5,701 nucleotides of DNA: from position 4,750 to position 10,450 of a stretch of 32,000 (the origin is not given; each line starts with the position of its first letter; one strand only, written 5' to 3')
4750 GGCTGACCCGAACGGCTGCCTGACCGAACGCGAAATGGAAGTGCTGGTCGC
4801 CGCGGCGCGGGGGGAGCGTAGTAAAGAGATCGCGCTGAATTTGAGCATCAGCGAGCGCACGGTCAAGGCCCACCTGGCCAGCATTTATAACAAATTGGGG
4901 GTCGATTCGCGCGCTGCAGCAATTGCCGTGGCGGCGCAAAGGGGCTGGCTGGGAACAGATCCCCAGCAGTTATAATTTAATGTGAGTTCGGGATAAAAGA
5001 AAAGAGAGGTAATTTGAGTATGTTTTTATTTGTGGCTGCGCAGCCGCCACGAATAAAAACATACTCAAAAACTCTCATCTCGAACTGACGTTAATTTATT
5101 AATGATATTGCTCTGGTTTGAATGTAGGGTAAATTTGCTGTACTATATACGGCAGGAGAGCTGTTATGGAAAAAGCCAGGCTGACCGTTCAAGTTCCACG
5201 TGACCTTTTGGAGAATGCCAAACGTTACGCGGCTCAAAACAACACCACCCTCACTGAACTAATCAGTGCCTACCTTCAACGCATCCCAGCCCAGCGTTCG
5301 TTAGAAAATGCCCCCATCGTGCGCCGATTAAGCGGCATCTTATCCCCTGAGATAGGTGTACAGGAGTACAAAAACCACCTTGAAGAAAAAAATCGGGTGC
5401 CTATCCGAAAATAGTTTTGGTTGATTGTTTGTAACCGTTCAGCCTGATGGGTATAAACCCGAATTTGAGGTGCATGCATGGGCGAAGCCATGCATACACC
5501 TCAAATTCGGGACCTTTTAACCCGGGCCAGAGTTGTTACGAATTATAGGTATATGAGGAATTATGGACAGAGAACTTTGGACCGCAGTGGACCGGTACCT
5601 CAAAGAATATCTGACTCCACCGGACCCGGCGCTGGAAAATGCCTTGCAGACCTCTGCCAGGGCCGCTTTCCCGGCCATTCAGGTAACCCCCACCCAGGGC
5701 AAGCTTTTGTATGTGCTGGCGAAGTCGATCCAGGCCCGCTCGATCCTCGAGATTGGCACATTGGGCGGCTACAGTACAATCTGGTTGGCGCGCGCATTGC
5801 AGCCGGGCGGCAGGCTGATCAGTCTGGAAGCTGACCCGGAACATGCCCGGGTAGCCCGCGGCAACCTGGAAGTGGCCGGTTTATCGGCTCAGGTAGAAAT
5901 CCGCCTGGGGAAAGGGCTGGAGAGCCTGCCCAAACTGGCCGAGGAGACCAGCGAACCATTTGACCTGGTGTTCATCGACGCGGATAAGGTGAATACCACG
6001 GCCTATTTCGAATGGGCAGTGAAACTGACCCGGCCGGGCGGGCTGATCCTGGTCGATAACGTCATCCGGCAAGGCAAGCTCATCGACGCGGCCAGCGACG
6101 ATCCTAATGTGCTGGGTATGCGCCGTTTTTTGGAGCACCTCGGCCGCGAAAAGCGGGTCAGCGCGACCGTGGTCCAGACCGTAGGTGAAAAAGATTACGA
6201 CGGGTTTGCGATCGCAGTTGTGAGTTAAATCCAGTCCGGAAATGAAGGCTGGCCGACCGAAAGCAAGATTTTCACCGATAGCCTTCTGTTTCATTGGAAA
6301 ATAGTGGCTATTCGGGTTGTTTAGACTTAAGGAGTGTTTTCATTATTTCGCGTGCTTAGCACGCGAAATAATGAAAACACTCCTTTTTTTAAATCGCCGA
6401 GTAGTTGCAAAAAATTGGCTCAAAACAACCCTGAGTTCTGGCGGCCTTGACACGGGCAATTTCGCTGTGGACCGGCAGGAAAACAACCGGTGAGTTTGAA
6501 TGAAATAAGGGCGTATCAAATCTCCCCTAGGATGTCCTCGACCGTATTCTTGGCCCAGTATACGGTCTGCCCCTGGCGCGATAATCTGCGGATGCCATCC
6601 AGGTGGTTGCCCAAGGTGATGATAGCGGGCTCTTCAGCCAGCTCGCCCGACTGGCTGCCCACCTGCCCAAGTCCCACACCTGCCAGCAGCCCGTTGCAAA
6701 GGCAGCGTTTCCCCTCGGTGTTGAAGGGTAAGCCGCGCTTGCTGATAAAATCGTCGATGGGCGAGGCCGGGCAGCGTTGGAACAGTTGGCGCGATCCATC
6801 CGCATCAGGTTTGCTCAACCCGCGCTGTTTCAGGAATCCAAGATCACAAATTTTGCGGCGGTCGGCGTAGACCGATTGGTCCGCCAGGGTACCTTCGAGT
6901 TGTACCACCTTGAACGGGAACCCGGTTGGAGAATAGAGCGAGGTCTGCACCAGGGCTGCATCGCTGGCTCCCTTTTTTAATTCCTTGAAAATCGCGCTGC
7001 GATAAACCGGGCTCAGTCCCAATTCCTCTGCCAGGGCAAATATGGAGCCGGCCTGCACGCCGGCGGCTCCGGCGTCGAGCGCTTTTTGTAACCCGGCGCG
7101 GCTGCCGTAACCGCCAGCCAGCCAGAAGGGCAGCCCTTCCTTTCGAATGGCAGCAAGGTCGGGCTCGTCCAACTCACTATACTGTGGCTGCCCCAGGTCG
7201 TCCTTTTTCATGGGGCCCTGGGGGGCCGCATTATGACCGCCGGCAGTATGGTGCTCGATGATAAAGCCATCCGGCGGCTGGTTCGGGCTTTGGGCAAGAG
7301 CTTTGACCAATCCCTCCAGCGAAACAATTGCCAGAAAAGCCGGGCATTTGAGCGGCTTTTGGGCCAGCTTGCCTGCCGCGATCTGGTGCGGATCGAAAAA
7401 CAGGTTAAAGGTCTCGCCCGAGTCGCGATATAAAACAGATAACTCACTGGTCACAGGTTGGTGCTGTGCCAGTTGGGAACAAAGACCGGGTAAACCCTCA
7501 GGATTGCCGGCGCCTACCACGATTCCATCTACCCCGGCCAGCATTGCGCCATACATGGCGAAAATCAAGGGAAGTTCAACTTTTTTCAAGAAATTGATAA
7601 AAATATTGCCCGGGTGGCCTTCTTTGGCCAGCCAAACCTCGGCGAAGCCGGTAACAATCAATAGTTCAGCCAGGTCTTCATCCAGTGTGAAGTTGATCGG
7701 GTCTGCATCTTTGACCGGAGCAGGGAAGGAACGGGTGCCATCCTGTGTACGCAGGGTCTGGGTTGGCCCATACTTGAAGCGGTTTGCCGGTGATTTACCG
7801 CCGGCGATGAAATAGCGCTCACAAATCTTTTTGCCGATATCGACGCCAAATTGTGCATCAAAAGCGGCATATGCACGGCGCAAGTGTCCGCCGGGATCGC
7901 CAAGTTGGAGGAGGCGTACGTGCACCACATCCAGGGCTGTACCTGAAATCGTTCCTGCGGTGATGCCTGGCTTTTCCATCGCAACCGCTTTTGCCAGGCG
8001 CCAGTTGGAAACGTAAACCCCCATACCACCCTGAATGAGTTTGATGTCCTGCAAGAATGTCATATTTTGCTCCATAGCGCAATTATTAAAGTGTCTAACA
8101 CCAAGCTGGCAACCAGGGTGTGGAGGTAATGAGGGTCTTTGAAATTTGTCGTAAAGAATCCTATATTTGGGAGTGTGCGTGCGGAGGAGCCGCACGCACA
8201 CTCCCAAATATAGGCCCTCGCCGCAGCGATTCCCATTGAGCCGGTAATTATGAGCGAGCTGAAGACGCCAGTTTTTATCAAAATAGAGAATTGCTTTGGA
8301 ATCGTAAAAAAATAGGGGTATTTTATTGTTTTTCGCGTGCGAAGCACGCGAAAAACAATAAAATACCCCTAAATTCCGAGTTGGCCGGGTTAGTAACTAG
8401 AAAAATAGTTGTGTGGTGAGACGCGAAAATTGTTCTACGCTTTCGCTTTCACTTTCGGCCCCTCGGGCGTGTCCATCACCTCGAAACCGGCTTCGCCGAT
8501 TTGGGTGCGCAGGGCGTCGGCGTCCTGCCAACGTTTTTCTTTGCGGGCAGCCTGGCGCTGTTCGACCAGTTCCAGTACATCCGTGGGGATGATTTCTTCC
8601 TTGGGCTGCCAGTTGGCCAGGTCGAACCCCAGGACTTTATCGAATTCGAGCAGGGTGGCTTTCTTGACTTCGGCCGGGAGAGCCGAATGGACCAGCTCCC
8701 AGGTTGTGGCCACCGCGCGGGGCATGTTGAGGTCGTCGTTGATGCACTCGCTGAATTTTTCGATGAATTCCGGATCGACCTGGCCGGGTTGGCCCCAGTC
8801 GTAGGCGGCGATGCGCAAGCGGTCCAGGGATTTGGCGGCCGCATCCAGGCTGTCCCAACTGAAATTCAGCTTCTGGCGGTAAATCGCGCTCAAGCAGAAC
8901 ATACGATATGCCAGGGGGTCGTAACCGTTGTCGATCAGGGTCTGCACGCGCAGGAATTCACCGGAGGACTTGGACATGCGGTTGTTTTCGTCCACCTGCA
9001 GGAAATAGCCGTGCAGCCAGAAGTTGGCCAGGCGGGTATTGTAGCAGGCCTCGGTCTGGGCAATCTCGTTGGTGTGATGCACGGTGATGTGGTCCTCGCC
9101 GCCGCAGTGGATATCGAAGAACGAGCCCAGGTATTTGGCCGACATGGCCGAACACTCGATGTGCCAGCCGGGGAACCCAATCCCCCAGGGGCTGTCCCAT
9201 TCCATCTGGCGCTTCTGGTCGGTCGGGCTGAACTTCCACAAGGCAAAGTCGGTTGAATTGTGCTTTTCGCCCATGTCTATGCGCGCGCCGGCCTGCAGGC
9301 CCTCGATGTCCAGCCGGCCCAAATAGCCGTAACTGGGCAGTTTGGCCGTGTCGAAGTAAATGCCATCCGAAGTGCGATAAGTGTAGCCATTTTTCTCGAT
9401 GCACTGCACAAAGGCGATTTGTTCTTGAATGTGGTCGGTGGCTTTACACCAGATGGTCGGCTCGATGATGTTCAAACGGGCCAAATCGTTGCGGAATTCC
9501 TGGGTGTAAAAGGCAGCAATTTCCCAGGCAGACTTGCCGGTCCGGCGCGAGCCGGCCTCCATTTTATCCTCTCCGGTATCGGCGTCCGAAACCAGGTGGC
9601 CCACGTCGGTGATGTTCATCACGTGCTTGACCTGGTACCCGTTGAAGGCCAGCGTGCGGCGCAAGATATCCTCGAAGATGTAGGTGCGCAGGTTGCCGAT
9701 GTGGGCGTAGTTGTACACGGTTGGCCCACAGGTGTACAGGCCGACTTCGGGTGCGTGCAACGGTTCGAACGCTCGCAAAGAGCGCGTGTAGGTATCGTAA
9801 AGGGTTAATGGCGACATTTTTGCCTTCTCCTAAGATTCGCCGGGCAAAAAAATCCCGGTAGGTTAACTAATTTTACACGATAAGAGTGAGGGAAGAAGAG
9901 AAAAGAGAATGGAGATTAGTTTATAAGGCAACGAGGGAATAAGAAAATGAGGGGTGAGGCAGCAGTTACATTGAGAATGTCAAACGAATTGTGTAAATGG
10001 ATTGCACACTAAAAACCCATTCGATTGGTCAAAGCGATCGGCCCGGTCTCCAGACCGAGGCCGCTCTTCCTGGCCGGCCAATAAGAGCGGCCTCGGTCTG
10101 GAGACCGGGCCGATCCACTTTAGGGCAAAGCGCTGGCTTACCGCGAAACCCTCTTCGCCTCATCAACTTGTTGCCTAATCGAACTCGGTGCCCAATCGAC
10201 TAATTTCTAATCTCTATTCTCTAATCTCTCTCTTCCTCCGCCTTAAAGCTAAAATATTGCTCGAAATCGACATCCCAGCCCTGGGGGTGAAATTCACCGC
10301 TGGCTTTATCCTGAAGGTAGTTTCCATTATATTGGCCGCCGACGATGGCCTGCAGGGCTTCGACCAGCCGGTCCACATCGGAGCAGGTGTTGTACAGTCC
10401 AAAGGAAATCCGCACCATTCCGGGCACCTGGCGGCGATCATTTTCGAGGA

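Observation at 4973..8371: Family of long, near-perfect hairpin repeats with mirrored arm changes at every gene boundary between the two-component system and cysS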

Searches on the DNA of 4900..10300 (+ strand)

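Call 47: search_rna_families(source=window, start=4900, end=10300, threshold=evalue, max_evalue=5)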
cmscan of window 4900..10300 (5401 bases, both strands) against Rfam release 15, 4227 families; matches with E-value up to 5: 30.
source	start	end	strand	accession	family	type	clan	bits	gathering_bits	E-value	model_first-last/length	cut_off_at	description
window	10036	10115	+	RF03941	mir-3158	Gene; miRNA;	-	57.2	97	3.9e-09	1-81/81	no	mir-3158 microRNA precursor family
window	10037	10114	-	RF03366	mir-3122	Gene; miRNA;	-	46.2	92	1.3e-06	1-73/73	no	mir-3122 microRNA precursor family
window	8309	8375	-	RF03760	mir-2041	Gene; miRNA;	-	46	70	6.9e-07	1-68/68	no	mir-2041 microRNA precursor family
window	8309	8375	+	RF03760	mir-2041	Gene; miRNA;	-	44.1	70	2.1e-06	1-68/68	no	mir-2041 microRNA precursor family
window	10037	10114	-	RF03324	mir-1288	Gene; miRNA;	-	38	70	1.6e-05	1-74/74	no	mir-1288 microRNA precursor family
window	8307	8377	+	RF04205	MIR2606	Gene; miRNA;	-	35.8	139.7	0.01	1-165/165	no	MIR2606 microRNA precursor family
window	8306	8374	-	RF01859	Phe_leader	Cis-reg; leader;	-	30.4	55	0.042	1-125/125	no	Phenylalanine leader peptide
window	8308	8376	+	RF04206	MIR9555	Gene; miRNA;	-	27.4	119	0.1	1-137/137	no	MIR9555 microRNA precursor family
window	8159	8215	+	RF03233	hvt-mir-H16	Gene; miRNA;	-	27.3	70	0.018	1-64/64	no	hvt-mir-H16 microRNA precursor family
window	6329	6385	+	RF03257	mir-4427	Gene; miRNA;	-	25.8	86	0.033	1-68/68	no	mir-4427 microRNA precursor family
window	10015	10126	-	RF02093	mir-2968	Gene; miRNA;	-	25.7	70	0.21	1-106/106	no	mir-2968 microRNA precursor family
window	10037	10270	-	RF02604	BASRCI153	Gene; sRNA;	-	25.3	137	0.0054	1-214/214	no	Brucella sRNA CI153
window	4965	5105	+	RF04113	MIR1523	Gene; miRNA;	-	25.2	96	0.1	1-92/92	no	MIR1523 microRNA precursor family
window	8266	8376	+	RF01608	ceN102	Gene; snRNA; snoRNA; HACA-box;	-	25.2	50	1.3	1-142/142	no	Caenorhabditis snoRNA ceN80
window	8159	8215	+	RF03613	MIR6234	Gene; miRNA;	-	25.1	90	0.021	1-146/146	no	MIR6234 microRNA precursor family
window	6329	6385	-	RF03257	mir-4427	Gene; miRNA;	-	24.2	86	0.097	1-68/68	no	mir-4427 microRNA precursor family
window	8306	8390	+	RF01742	lactis-plasmid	Gene; sRNA;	-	23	70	2.9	1-106/106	no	lactis-plasmid RNA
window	6329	6385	+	RF02576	tsr1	Gene; sRNA;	-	18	235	0.1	455-522/657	no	tsr1 small RNA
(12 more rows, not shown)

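Call 78: build_rna_model(alignment_id=A2)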
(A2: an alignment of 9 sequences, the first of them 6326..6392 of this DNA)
Model R1 built from alignment A2 (9 sequences, 78 columns); structure: RNAalifold consensus.
model positions 55; base pairs 18; branch points 0; effective number of sequences 9; information 0.914 bits per position. Calibrated on 0.2 Mb of random sequence (short: E-values are rough).
structure used (alignment columns):
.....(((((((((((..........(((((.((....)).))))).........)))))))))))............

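Call 79: search_with_rna_model(model_id=R1, sources=[window, L001, L002, L003, L004, L005, L006, L007, L008, L009, L010, L011, L012, L013, L014, L015, L016, L017, L018, L019, L020, L021, L022, L023, L024, L025, L026, L027, L028, L029, L030, L031, L032, L033, L034, L035, L036, L037, L038, L039, L040, L041, L042, L043, L044, L045, L046, L047, L048, L049, L050, L051, L052, L053, L054, L055, L056, L057, L058, L059, L060, L061, L062, L063, L064, L065, L066, L067, L068, L069, L070, L071, L072, L073, L074, L075, L076, L077, L078, L079, L080, L100, L101, L102, L103, L104, L225, L226, L227, L228, L229, L230, L231], max_evalue=1, show_alignments=0)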
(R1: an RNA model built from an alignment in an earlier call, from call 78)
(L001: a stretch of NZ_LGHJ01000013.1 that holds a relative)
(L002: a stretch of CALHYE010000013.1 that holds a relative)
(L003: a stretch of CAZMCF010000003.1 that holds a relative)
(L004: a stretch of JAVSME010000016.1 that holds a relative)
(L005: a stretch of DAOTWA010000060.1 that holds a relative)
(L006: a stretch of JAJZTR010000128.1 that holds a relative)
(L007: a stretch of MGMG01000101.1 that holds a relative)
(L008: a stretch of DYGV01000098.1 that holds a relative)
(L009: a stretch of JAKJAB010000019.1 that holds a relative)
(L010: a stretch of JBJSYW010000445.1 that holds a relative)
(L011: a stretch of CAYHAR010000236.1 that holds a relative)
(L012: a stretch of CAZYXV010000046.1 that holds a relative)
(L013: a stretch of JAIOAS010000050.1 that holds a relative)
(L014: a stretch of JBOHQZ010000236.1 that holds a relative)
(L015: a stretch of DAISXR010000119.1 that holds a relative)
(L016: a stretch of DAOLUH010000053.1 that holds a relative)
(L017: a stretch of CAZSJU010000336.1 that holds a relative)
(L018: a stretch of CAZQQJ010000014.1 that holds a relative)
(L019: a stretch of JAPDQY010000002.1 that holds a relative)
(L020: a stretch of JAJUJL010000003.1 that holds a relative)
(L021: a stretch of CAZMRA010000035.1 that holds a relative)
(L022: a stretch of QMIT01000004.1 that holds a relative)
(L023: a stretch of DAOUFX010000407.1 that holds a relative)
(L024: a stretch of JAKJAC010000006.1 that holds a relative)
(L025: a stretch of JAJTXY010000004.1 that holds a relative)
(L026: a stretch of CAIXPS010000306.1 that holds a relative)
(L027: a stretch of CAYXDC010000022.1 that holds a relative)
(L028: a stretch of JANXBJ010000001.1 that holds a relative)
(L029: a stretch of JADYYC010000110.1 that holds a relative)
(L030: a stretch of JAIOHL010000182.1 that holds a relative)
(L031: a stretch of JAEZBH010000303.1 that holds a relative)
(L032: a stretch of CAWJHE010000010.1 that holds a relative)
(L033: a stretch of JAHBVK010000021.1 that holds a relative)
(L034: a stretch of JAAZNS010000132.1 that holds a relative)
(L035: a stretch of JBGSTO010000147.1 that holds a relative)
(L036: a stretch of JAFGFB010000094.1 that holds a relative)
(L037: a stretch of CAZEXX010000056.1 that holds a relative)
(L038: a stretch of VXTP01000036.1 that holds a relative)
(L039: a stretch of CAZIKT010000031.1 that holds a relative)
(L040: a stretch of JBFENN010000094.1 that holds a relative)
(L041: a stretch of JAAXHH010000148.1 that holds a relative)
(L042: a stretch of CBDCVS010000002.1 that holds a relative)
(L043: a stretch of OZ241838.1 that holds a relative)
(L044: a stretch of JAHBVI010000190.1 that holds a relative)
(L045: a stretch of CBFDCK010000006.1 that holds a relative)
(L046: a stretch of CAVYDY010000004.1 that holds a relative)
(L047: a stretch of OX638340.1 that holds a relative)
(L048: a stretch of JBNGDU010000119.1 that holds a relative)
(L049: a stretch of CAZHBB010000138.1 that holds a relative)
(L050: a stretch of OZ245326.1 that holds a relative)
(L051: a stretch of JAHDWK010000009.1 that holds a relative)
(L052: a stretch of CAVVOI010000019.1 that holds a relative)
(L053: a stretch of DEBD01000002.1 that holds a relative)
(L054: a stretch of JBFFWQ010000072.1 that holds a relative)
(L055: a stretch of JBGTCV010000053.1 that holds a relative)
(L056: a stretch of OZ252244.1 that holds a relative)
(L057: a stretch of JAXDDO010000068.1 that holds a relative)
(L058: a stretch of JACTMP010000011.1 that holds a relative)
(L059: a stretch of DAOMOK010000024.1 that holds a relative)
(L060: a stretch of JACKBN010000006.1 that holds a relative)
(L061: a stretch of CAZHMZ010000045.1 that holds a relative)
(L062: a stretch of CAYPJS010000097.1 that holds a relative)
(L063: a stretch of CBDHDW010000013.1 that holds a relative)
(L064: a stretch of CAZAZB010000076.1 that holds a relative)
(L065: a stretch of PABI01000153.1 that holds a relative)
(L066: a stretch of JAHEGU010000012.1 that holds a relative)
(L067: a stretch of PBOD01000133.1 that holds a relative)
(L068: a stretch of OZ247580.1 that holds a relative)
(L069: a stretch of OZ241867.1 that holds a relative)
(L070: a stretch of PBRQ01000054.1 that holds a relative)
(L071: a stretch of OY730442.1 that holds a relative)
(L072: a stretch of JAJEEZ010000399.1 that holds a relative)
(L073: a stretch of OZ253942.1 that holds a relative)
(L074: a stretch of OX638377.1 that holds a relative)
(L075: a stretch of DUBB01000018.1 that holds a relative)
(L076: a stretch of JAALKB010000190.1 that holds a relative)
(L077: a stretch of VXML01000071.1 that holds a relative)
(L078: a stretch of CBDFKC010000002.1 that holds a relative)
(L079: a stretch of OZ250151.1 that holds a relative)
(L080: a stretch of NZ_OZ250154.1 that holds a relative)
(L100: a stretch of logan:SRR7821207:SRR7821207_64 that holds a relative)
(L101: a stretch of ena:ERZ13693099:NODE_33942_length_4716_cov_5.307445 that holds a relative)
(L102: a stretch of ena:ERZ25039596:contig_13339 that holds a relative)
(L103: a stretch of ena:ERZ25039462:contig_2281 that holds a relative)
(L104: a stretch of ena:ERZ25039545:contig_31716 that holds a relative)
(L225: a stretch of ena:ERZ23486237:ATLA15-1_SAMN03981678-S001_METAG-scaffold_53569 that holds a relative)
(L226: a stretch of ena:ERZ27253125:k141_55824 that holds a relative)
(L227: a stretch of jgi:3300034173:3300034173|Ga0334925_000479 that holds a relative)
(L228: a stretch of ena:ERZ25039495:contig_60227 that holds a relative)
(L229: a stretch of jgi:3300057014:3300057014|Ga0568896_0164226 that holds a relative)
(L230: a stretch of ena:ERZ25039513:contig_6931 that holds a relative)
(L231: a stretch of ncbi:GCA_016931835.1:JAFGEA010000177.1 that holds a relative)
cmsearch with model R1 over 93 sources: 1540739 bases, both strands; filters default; matches with E-value up to 1: 24.
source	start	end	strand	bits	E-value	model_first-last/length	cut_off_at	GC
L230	1013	1065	-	64.8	1e-12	1-55/55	no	0.57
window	8306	8374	-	59.2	2.6e-11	1-55/55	no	0.33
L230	14090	14142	+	59.1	2.9e-11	1-55/55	no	0.62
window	6326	6392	+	57.7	6.5e-11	1-55/55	no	0.34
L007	11397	11450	+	53.2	9.2e-10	1-55/55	no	0.44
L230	1017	1069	+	52.8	1.1e-09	1-55/55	no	0.55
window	8310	8378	+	51.3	2.7e-09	1-55/55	no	0.38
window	6322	6388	-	50.9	3.4e-09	1-55/55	no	0.36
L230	14086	14138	-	48.3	1.6e-08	1-55/55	no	0.6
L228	8485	8541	+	46.9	3.7e-08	1-55/55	no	0.56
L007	11393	11446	-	44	2e-07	1-55/55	no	0.44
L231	1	52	+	43.1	3.3e-07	4-55/55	5'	0.48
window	5010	5076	+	40.4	1.6e-06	1-55/55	no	0.37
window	5006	5072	-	36.5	1.6e-05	1-55/55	no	0.39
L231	9403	9460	+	34.2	6.1e-05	1-55/55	no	0.38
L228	8481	8535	-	30.9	0.00042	1-55/55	no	0.58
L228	14641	14695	+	27.8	0.0027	1-55/55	no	0.42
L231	9400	9456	-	26.4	0.0059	1-55/55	no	0.4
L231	4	40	-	26.2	0.0066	9-43/55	no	0.51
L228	14635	14693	-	24.6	0.017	1-55/55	no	0.39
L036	4939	4989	+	20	0.24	1-55/55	no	0.49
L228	4525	4575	+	18.6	0.57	1-55/55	no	0.43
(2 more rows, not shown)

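Call 86: search_with_rna_model(model_id=R1, sources=[window, L007, L228, L230, L231], max_evalue=0.001, make_alignment=true)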
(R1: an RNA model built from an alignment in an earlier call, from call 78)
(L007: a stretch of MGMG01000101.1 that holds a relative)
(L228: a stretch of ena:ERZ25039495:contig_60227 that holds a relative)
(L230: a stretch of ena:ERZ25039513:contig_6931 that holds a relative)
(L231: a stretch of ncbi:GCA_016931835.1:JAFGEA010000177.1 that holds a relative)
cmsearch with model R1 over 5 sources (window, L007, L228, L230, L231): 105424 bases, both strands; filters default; matches with E-value up to 0.001: 21.
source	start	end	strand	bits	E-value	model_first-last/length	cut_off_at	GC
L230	1013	1065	-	64.8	6.8e-14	1-55/55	no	0.57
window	8306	8374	-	59.2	1.8e-12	1-55/55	no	0.33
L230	14090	14142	+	59.1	2e-12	1-55/55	no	0.62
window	6326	6392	+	57.7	4.5e-12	1-55/55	no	0.34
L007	11397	11450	+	53.2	6.3e-11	1-55/55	no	0.44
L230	1017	1069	+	52.8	7.7e-11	1-55/55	no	0.55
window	8310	8378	+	51.3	1.9e-10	1-55/55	no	0.38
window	6322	6388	-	50.9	2.3e-10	1-55/55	no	0.36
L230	14086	14138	-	48.3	1.1e-09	1-55/55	no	0.6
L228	8485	8541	+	46.9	2.5e-09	1-55/55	no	0.56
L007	11393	11446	-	44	1.4e-08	1-55/55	no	0.44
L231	1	52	+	43.1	2.3e-08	4-55/55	5'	0.48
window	5010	5076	+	40.4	1.1e-07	1-55/55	no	0.37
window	5006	5072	-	36.5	1.1e-06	1-55/55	no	0.39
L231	9403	9460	+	34.2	4.2e-06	1-55/55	no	0.38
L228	8481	8535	-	30.9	2.9e-05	1-55/55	no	0.58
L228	14641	14695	+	27.8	0.00018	1-55/55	no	0.42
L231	9400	9456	-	26.4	0.0004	1-55/55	no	0.4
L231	4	40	-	26.2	0.00045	9-43/55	no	0.51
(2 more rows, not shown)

Alignment A3: 21 matches aligned to the model, 83 columns, each read 5' to 3' on its own strand. Consensus structure (alignment columns), stored with it:
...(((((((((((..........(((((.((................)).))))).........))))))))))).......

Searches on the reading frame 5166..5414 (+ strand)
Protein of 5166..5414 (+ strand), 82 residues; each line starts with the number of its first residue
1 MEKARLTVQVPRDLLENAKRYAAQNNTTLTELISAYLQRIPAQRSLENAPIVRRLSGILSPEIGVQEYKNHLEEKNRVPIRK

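Call 7: search_protein_families(library=pfam, proteins=[window:5166-5414:+])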
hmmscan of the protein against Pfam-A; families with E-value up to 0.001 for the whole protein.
window:5166-5414:+ (82 aa): 1 family
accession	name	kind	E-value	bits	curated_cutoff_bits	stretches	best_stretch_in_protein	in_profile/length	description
PF19891.5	DUF6364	-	1.8e-16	60.8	27.3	1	3-75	2-69/70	Family of unknown function (DUF6364)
